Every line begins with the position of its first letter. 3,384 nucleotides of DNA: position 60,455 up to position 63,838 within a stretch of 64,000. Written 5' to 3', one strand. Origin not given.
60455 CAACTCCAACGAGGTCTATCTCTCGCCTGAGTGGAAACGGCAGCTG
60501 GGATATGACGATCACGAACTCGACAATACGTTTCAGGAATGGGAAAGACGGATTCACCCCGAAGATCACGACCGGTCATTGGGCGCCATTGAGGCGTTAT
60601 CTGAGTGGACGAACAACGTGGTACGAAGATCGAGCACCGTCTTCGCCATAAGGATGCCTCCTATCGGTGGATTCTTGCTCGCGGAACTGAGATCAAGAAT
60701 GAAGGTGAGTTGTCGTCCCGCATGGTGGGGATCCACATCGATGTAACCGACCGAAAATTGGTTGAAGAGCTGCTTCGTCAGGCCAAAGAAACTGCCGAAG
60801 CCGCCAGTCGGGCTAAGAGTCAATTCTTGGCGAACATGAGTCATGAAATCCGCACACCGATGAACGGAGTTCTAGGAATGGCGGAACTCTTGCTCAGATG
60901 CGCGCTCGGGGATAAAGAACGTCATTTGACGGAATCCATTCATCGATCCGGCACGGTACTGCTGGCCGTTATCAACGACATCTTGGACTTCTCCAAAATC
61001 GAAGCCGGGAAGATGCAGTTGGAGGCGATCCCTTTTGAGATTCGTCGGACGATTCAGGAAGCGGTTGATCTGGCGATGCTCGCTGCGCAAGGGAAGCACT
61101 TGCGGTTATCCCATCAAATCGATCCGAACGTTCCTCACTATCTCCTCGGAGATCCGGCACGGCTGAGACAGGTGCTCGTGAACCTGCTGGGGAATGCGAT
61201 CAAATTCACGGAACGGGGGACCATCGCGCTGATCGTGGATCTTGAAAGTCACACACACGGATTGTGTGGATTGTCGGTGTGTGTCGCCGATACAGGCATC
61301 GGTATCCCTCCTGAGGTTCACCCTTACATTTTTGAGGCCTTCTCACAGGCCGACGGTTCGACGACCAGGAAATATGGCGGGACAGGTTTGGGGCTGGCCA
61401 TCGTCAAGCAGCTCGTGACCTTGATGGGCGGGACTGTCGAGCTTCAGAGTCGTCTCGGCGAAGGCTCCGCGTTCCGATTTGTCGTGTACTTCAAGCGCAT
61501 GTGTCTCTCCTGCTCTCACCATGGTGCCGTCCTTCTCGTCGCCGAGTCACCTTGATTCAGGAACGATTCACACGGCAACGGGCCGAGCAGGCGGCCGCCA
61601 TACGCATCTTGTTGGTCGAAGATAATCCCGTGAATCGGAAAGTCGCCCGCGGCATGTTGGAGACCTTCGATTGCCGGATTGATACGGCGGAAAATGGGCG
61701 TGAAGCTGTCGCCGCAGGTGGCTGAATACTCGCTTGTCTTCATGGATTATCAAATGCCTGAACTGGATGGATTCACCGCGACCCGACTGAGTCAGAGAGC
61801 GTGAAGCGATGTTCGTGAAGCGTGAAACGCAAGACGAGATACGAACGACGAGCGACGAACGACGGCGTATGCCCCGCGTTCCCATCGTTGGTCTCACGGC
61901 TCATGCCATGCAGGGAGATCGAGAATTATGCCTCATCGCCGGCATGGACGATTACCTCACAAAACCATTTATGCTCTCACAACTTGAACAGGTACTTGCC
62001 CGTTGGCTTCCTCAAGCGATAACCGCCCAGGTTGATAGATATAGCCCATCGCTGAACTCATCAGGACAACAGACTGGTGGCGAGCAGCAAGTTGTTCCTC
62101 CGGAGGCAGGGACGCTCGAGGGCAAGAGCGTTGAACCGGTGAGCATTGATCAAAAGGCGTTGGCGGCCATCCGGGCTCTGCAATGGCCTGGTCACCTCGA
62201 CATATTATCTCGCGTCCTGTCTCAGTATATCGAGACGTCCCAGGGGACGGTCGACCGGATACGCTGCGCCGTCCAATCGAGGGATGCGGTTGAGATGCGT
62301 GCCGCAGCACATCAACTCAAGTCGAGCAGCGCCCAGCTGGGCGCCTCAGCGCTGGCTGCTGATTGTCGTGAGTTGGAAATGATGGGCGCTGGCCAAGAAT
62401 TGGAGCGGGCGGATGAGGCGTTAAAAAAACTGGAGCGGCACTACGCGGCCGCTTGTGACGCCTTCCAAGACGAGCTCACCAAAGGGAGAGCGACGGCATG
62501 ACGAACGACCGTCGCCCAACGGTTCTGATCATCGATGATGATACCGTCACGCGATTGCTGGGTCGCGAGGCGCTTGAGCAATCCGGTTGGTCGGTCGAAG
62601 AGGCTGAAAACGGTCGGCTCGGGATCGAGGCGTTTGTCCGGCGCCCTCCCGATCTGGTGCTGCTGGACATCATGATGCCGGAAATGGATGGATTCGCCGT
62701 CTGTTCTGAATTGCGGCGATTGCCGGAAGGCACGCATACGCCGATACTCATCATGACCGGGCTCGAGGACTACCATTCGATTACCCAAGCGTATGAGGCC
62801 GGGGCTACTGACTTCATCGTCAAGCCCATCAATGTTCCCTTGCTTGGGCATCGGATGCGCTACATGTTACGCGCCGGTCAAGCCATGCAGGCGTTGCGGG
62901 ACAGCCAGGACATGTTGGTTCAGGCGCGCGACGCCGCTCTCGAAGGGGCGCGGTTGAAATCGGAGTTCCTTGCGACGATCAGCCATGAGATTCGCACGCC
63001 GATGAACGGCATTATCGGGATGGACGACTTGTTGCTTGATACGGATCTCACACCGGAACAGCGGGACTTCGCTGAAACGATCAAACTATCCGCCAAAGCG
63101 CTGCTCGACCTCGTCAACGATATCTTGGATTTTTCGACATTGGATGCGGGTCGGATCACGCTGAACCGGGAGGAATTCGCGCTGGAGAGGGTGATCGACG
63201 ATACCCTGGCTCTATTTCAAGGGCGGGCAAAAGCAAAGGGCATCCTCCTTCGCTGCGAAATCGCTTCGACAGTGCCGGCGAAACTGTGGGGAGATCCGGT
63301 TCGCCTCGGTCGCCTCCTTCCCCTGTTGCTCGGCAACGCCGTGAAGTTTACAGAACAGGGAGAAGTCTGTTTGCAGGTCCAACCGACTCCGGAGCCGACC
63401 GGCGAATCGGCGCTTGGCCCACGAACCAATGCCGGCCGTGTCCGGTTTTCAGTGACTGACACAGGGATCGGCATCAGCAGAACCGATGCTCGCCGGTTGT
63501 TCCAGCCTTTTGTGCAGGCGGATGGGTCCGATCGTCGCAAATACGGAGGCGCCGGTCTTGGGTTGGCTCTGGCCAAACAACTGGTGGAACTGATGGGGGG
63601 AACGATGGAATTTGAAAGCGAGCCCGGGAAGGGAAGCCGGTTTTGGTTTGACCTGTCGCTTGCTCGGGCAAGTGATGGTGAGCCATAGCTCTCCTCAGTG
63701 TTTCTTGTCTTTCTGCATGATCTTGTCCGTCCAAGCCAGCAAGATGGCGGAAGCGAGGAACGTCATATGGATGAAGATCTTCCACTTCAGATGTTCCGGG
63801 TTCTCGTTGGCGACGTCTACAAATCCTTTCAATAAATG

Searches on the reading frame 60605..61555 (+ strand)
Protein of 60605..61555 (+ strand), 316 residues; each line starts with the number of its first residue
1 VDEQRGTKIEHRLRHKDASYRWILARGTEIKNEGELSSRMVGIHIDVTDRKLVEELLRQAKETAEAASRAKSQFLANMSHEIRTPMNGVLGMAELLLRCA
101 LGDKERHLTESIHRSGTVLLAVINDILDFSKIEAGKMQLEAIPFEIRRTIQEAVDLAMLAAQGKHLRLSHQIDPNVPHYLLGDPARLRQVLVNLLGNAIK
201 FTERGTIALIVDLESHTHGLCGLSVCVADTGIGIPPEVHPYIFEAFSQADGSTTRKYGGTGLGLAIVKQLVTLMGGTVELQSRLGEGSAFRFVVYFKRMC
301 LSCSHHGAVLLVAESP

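Call 79: search_protein_families(library=pfam, proteins=[window:60605-61555:+], max_evalue=0.01)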
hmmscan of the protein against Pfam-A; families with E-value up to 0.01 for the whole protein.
window:60605-61555:+ (316 aa): 3 families
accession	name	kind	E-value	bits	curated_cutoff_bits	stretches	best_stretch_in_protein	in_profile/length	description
PF02518.31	HATPase_c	-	8.3e-31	107.1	26.4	1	182-294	1-107/111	Histidine kinase-, DNA gyrase B-, and HSP90-like ATPase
PF00512.31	HisKA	-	6.4e-21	74.6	26.9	1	70-135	1-66/66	His Kinase A (phospho-acceptor) domain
PF08447.18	PAS_3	-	0.00026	21.6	25.6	1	8-44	53-89/89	PAS fold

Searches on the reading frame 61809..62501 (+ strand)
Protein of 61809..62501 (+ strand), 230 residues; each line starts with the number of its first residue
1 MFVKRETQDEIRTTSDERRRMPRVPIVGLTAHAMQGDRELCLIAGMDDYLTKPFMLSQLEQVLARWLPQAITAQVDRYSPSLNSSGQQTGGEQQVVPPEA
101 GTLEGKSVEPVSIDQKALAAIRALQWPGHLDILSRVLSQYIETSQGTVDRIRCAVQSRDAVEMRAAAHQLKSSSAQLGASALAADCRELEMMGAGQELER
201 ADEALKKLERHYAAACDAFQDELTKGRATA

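Call 79: search_protein_families(library=pfam, proteins=[window:61809-62501:+], max_evalue=0.01)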
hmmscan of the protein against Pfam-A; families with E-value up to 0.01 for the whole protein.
window:61809-62501:+ (230 aa): 2 families
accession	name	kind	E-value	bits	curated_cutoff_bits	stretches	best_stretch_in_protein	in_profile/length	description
PF01627.28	Hpt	-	4.3e-10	40.1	24.6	1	136-214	2-80/84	Hpt domain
PF00072.30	Response_reg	-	6.8e-07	29.9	30.2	1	18-63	65-110/111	Response regulator receiver domain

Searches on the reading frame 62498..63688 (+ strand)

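Call 79: search_protein_families(library=pfam, proteins=[window:62498-63688:+], max_evalue=0.01)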
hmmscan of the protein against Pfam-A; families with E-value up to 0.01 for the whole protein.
window:62498-63688:+ (396 aa): 3 families
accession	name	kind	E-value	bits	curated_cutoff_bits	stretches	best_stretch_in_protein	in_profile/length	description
PF00072.30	Response_reg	-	4.5e-27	94.9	30.2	1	9-116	1-106/111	Response regulator receiver domain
PF02518.31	HATPase_c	-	1.2e-26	93.7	26.4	1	265-389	1-110/111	Histidine kinase-, DNA gyrase B-, and HSP90-like ATPase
PF00512.31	HisKA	-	8.1e-21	74.3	26.9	1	154-218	2-66/66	His Kinase A (phospho-acceptor) domain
